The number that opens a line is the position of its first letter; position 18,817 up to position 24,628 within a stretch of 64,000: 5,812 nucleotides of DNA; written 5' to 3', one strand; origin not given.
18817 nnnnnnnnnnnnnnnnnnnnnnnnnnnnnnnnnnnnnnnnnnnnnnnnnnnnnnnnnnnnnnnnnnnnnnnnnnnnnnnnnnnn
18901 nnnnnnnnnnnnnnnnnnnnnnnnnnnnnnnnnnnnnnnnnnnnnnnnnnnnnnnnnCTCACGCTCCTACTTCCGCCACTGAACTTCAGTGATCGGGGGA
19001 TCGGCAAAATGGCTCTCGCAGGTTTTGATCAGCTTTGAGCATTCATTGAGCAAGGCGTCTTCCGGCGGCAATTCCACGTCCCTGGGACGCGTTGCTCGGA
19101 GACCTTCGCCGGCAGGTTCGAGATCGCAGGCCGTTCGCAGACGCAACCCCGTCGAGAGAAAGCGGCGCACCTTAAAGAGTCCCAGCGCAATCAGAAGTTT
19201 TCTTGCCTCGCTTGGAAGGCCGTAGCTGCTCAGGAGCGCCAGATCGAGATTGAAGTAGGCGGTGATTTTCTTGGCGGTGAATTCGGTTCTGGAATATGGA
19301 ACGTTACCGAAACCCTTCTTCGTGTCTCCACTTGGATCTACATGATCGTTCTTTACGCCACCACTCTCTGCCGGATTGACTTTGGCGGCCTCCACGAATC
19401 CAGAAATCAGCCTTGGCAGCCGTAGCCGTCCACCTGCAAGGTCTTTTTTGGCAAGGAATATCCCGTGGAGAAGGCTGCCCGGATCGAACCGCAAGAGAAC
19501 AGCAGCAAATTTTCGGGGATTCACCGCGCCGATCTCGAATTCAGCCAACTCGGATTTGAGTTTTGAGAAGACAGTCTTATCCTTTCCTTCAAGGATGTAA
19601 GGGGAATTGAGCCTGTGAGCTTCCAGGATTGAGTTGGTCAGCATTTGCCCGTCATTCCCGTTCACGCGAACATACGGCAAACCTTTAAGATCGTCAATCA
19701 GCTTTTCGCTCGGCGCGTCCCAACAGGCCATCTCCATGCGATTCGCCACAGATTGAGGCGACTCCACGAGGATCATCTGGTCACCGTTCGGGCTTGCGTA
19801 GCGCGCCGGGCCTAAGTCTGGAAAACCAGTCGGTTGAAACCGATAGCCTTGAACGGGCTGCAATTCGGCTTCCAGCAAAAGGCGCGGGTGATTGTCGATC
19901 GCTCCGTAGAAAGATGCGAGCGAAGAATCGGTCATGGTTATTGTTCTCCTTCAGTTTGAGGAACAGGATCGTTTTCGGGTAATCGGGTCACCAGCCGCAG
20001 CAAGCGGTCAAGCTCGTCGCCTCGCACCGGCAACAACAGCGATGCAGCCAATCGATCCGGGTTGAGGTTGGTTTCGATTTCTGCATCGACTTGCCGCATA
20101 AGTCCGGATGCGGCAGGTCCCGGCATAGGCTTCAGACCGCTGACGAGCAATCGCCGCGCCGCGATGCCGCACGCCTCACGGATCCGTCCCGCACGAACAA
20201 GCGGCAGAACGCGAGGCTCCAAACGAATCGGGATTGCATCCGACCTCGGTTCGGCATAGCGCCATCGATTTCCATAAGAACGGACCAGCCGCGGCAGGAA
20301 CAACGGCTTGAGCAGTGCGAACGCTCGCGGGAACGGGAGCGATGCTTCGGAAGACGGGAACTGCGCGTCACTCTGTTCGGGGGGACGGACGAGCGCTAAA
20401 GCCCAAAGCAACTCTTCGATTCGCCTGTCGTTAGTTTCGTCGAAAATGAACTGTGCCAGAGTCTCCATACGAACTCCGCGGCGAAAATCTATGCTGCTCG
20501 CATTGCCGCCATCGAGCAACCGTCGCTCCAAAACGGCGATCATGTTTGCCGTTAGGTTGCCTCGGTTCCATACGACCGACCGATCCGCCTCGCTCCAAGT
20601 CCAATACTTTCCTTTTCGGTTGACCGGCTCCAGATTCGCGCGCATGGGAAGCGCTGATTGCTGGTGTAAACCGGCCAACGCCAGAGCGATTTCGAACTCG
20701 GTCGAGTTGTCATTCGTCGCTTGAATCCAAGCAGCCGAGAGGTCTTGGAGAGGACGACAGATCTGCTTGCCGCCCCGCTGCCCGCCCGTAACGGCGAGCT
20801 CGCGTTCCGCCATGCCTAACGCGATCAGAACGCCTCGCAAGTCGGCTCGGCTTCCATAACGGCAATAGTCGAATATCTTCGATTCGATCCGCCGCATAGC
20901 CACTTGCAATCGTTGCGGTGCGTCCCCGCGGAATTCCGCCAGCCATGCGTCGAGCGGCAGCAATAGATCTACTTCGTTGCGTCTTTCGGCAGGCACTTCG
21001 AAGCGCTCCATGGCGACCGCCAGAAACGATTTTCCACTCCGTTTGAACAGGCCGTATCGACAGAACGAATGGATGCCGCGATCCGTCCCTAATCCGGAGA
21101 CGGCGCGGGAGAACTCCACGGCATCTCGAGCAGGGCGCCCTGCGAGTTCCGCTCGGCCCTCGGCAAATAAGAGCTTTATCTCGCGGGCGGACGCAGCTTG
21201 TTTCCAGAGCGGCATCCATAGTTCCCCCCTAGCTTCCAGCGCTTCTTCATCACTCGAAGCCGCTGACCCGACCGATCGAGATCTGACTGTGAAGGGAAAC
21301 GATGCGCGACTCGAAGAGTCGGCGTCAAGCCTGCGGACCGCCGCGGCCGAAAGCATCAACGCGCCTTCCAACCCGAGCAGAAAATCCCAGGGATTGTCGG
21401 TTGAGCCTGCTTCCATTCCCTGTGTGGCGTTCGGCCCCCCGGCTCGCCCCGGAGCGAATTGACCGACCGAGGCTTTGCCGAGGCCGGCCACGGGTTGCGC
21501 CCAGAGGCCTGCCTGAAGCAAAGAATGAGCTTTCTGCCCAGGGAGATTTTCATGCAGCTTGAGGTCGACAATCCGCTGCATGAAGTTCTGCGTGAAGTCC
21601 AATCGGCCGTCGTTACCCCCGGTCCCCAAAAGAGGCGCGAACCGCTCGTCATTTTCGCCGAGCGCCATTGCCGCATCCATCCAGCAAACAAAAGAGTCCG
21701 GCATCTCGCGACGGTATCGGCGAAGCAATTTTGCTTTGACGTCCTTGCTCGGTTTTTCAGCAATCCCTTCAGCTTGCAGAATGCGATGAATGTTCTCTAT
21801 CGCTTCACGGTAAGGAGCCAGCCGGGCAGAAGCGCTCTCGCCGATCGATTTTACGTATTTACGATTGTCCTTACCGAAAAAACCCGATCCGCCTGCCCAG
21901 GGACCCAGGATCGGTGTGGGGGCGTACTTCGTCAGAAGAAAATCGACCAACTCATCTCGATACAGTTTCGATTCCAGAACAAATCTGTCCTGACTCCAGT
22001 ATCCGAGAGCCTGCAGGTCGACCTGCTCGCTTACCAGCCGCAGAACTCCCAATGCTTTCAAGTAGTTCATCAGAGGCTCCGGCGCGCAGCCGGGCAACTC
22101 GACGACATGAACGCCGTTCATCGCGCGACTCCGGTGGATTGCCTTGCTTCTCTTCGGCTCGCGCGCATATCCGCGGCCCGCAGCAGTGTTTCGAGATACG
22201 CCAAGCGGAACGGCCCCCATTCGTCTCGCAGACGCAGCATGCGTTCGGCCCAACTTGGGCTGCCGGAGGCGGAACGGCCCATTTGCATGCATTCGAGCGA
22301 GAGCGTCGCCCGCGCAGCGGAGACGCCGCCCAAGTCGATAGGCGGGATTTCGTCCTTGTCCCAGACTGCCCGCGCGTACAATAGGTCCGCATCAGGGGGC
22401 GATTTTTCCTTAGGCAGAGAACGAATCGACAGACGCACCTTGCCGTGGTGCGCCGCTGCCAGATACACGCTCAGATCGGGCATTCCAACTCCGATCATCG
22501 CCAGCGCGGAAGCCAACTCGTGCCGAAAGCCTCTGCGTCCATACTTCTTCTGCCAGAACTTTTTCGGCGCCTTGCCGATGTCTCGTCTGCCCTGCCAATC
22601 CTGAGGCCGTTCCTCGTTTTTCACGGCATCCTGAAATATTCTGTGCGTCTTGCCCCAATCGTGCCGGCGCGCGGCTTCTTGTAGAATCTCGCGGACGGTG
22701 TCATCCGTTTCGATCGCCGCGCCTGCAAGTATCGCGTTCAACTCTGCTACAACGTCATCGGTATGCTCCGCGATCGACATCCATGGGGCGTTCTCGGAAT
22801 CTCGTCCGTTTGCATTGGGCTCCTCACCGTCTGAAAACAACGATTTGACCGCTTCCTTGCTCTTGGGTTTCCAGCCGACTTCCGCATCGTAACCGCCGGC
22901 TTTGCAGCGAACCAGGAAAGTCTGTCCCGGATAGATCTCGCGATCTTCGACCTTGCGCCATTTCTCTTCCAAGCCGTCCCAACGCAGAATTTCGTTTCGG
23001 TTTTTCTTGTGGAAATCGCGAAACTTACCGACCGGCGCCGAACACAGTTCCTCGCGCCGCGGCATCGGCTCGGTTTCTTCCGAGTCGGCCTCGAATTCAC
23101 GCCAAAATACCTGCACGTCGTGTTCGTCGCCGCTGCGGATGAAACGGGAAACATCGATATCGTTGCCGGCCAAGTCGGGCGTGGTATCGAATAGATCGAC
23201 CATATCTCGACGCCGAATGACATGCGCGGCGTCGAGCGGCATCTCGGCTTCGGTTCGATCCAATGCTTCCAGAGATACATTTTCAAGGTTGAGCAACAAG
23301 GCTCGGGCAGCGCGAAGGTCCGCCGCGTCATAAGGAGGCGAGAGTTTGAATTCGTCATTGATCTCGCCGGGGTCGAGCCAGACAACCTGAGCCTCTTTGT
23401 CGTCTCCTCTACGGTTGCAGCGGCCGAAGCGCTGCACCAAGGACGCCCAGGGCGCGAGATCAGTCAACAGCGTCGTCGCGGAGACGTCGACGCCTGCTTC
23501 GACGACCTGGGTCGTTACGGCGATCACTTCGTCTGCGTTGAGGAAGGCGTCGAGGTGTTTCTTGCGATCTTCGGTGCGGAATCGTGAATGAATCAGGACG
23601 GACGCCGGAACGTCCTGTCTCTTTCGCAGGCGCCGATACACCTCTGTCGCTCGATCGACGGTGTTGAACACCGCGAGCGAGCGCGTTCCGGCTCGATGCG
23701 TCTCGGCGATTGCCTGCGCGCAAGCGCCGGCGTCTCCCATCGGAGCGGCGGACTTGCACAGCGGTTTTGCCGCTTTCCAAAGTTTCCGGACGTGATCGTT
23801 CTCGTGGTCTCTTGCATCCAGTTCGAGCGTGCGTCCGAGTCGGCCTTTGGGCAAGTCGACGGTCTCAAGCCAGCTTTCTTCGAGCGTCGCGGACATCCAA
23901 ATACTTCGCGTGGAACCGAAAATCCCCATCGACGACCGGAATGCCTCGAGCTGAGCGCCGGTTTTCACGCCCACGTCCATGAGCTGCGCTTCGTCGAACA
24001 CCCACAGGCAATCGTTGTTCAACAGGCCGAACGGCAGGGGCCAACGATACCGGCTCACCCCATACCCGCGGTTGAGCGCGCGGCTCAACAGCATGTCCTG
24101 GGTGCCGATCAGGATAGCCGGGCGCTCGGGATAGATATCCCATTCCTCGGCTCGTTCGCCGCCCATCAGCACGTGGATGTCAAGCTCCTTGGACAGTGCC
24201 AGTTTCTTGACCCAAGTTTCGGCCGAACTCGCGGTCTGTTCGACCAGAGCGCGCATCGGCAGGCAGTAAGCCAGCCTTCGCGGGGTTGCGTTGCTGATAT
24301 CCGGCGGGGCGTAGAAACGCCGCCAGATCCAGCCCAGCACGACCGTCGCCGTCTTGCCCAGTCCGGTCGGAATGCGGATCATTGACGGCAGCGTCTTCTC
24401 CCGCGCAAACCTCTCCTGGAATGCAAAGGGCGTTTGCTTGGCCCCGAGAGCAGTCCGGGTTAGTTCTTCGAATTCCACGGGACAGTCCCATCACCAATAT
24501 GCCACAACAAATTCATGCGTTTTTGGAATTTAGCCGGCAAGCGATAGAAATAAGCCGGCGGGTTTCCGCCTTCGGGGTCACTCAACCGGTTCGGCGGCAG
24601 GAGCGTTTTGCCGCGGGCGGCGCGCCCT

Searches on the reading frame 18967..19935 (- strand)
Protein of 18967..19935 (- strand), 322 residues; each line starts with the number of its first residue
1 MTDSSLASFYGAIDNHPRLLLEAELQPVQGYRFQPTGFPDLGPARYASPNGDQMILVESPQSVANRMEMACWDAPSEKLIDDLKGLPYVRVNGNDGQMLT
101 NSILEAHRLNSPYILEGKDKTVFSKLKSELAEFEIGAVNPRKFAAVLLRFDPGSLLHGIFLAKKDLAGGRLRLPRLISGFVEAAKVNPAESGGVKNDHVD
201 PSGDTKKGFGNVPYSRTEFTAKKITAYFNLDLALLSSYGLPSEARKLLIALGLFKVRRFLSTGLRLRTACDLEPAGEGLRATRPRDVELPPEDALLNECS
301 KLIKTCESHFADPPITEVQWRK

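Call 5: search_protein_families(library=pfam, proteins=[window:18967-19935:-], max_evalue=0.01)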
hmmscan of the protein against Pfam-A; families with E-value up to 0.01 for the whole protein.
window:18967-19935:- (322 aa): 1 family
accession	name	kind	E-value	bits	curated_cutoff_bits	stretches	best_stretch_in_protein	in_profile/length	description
PF09617.15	Cas_GSU0053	-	1.7e-40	139.2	25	1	19-187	1-167/168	CRISPR-associated protein GSU0053 (Cas_GSU0053)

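Call 6: search_protein_families(library=ncbifam, proteins=[window:18967-19935:-], max_evalue=0.01)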
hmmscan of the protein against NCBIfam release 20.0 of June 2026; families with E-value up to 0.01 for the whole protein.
window:18967-19935:- (322 aa): 1 family
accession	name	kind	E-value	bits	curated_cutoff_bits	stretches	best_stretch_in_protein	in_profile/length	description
TIGR02570.1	cas7_GSU0053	equivalog_domain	8e-31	107.3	38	1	13-192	4-177/178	type I-G CRISPR-associated RAMP protein Csb1/Cas7g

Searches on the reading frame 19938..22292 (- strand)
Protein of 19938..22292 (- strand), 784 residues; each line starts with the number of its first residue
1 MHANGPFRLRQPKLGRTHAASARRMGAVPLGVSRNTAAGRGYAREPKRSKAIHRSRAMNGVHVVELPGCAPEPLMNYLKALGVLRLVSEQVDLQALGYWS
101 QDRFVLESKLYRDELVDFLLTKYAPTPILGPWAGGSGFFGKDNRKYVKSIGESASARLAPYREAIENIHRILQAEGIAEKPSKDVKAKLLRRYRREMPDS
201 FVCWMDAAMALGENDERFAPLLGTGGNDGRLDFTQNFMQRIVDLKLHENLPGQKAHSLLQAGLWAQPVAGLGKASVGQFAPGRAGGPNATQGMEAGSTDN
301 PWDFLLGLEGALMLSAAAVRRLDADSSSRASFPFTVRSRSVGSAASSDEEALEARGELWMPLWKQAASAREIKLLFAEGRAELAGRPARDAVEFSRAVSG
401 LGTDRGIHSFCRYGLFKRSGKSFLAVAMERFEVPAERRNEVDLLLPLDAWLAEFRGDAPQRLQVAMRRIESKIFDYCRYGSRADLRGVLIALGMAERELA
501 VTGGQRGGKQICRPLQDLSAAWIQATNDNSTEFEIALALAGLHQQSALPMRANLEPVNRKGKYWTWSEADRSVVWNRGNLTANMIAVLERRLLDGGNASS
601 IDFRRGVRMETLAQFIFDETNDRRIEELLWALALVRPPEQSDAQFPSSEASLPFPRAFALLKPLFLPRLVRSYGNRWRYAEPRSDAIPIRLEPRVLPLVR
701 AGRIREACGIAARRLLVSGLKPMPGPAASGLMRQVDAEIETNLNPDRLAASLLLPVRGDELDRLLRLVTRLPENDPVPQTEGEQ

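Call 5: search_protein_families(library=pfam, proteins=[window:19938-22292:-], max_evalue=0.01)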
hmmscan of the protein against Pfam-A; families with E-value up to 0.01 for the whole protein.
window:19938-22292:- (784 aa): 0 families

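Call 6: search_protein_families(library=ncbifam, proteins=[window:19938-22292:-], max_evalue=0.01)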
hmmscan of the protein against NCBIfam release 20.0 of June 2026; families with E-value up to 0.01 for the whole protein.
window:19938-22292:- (784 aa): 1 family
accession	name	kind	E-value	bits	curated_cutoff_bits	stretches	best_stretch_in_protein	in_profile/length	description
TIGR04113.1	cas_csx17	equivalog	1.9e-201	671.5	150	1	65-769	2-715/718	type I-G CRISPR-associated protein Cas8g1/Csx17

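Call 12: search_protein_families(library=ncbifam, proteins=[window:19938-22292:-], max_evalue=10)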
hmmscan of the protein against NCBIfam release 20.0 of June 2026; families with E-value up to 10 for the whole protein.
window:19938-22292:- (784 aa): 1 family
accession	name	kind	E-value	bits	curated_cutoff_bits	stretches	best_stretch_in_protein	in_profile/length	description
TIGR04113.1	cas_csx17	equivalog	1.9e-201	671.5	150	1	65-769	2-715/718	type I-G CRISPR-associated protein Cas8g1/Csx17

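Call 55: find_homologous_proteins(query=window:19938-22100:-, max_evalue=0.001)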
Query window:19938-22100:- (720 aa): 4323 proteins with E <= 0.001 among 8000 candidates; the best 120 are listed.
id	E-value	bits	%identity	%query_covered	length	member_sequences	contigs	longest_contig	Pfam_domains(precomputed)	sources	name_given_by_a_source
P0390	0.0e+0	1614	100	100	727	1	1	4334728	-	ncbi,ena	-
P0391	0.0e+0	1295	81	100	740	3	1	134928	-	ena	-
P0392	0.0e+0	1268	80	100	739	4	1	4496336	-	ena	-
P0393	0.0e+0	1213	77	100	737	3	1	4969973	-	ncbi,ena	-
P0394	0.0e+0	1179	75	100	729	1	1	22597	-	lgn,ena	-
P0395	0.0e+0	1178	75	100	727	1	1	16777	-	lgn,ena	-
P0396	0.0e+0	1171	74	100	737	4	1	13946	-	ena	-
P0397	0.0e+0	1091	71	100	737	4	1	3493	-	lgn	-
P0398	0.0e+0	1083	70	100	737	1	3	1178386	-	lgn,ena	-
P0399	0.0e+0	1081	71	98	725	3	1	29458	-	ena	-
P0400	0.0e+0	1060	69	99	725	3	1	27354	-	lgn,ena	-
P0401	0.0e+0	1055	69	99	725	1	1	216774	-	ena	-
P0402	8.5e-285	965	63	98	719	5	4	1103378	-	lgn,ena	-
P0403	4.8e-274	929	61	100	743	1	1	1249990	-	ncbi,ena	-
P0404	2.8e-267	907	58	98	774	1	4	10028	-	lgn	-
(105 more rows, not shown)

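Call 62: search_solved_structures(query=P0390, max_evalue=0.01)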
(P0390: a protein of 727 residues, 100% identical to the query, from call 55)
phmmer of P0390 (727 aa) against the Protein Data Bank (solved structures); distinct sequences matched with E-value up to 0.01: 1.
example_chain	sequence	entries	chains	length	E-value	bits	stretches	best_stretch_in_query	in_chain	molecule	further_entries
8b2x_M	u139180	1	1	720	1.7e-133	449.9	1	5-664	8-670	Type I-G CRISPR Cascade large subunit CSX17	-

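Call 75: search_protein_families(library=padloc, proteins=[P0390], max_evalue=0.01)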
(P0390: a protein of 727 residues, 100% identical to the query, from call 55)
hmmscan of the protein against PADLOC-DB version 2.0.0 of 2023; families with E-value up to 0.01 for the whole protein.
P0390 (727 aa): 2 families
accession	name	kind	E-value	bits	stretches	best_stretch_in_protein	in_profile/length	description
PDLC01026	Cas8g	-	3.8e-202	671.9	1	8-712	2-715/718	"CRISPR-associated protein Csx17, subtype Dpsyc"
PDLC01377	Cas8g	-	5.2e-193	641.1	1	21-665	1-613/613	CAS-I-U; effector_LS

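Call 78: find_encoding_contigs(protein=P0392, flank=10000, max_places=2)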
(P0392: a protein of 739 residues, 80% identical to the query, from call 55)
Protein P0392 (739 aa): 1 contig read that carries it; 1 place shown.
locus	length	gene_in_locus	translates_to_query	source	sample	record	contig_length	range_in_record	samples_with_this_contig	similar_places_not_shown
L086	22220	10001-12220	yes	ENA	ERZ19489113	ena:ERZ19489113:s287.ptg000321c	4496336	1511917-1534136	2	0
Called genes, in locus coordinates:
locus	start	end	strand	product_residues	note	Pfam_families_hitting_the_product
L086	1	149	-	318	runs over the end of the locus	PF04072:LCM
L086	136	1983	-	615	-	PF04055:Radical_SAM (faint)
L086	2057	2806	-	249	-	-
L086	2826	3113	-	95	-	-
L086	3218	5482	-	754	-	PF00324:AA_permease, PF13520:AA_permease_2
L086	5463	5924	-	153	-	PF02657:SufE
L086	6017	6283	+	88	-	-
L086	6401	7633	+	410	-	PF01936:NYN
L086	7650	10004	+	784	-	PF00270:DEAD, PF00271:Helicase_C (weak), PF22590:Cas3-like_C_2, PF18019:Cas3_HD (faint)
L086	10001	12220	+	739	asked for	-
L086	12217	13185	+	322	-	PF09617:Cas_GSU0053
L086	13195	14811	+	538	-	-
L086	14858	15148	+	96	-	PF09827:CRISPR_Cas2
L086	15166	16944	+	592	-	PF01930:Cas_Cas4, PF12705:PDDEXK_1 (weak), PF01867:Cas_Cas1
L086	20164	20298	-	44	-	-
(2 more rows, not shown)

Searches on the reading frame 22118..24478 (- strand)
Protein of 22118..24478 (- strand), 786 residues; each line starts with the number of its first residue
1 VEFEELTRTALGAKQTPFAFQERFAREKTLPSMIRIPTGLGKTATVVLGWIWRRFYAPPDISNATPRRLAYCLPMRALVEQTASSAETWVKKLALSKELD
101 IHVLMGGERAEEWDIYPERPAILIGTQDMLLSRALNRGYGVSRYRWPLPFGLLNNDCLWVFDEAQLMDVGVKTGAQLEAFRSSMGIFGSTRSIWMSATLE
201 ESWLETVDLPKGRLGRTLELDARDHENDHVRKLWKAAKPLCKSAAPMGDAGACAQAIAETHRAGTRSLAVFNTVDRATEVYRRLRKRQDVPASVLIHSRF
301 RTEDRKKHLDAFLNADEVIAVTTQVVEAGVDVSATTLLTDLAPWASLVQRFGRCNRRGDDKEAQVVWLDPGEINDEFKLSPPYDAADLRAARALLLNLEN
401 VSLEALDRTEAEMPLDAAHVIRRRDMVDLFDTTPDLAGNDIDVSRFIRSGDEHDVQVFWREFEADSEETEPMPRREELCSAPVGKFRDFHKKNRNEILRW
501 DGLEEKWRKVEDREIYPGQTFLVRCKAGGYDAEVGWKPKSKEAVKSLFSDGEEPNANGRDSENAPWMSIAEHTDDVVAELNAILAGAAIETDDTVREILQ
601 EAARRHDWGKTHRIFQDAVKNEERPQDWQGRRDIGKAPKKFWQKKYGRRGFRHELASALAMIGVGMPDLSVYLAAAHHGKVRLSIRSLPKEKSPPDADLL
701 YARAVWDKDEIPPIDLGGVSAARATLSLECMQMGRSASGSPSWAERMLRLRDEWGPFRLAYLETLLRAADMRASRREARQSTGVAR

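Call 5: search_protein_families(library=pfam, proteins=[window:22118-24478:-], max_evalue=0.01)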
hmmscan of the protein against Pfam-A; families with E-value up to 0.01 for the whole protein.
window:22118-24478:- (786 aa): 5 families
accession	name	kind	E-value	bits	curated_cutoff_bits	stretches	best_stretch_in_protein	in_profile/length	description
PF22590.2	Cas3-like_C_2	-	1.9e-23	83.2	27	1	265-357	3-104/106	CRISPR-associated nuclease/helicase Cas3, C-terminal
PF00270.35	DEAD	-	5.2e-16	59.3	26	1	33-203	18-163/167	DEAD/DEAH box helicase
PF00271.37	Helicase_C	-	4.2e-08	33.8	23.5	1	260-358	11-110/110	Helicase conserved C-terminal domain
PF18019.7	Cas3_HD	-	1.5e-05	25.6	23.1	1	562-687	9-139/207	Cas3, HD domain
PF20039.4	DUF6441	-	0.0036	17.4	27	1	257-297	143-183/215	Family of unknown function (DUF6441)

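Call 6: search_protein_families(library=ncbifam, proteins=[window:22118-24478:-], max_evalue=0.01)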
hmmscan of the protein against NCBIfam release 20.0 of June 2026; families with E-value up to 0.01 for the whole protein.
window:22118-24478:- (786 aa): 21 families
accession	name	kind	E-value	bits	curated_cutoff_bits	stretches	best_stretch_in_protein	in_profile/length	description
TIGR02621.3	cas3_GSU0051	exception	1.9e-230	768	400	2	2-556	1-598/854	type I-G CRISPR-associated helicase/endonuclease Cas3g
TIGR01587.1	cas3_core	equivalog_domain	4.8e-34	118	102.45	1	33-363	3-327/358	CRISPR-associated helicase Cas3'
NF007248.0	PRK09694.1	equivalog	5.2e-12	44.6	569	1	255-357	551-662/878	CRISPR-associated helicase/endonuclease Cas3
TIGR04121.1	DEXH_lig_assoc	equivalog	2e-09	35.7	850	1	16-361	13-350/804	ligase-associated DNA damage response DEXH box helicase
TIGR01596.1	cas3_HD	equivalog_domain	1.5e-08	34.9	43.45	1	570-683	2-104/178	CRISPR-associated endonuclease Cas3''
NF008165.0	PRK10917.1-3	equivalog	2.8e-06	26.1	711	1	274-338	492-557/692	ATP-dependent DNA helicase RecG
NF008394.0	PRK11192.1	equivalog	4.8e-06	25.7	507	1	33-359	44-343/441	ATP-dependent RNA helicase SrmB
TIGR00643.1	recG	equivalog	1.3e-05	24.1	659.4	1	275-338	467-530/629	ATP-dependent DNA helicase RecG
NF008166.0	PRK10917.1-4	equivalog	3.5e-05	22.1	864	1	275-338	514-577/705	ATP-dependent DNA helicase RecG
NF008170.0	PRK10917.2-4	equivalog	5.9e-05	21.2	975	1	277-340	631-696/826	ATP-dependent DNA helicase RecG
NF008164.0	PRK10917.1-2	equivalog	0.00012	20.5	785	1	277-338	507-567/704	ATP-dependent DNA helicase RecG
NF008168.0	PRK10917.2-2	equivalog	0.00016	20.1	718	1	275-337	595-658/795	ATP-dependent DNA helicase RecG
NF008744.0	PRK11776.1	equivalog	0.00064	18.4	524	1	265-360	243-339/460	ATP-dependent RNA helicase DbpA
NF008163.0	PRK10917.1-1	equivalog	0.00082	17.8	796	1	276-338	502-564/692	ATP-dependent DNA helicase RecG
TIGR00580.2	mfd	equivalog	0.001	17.6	800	1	255-340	633-719/907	transcription-repair coupling factor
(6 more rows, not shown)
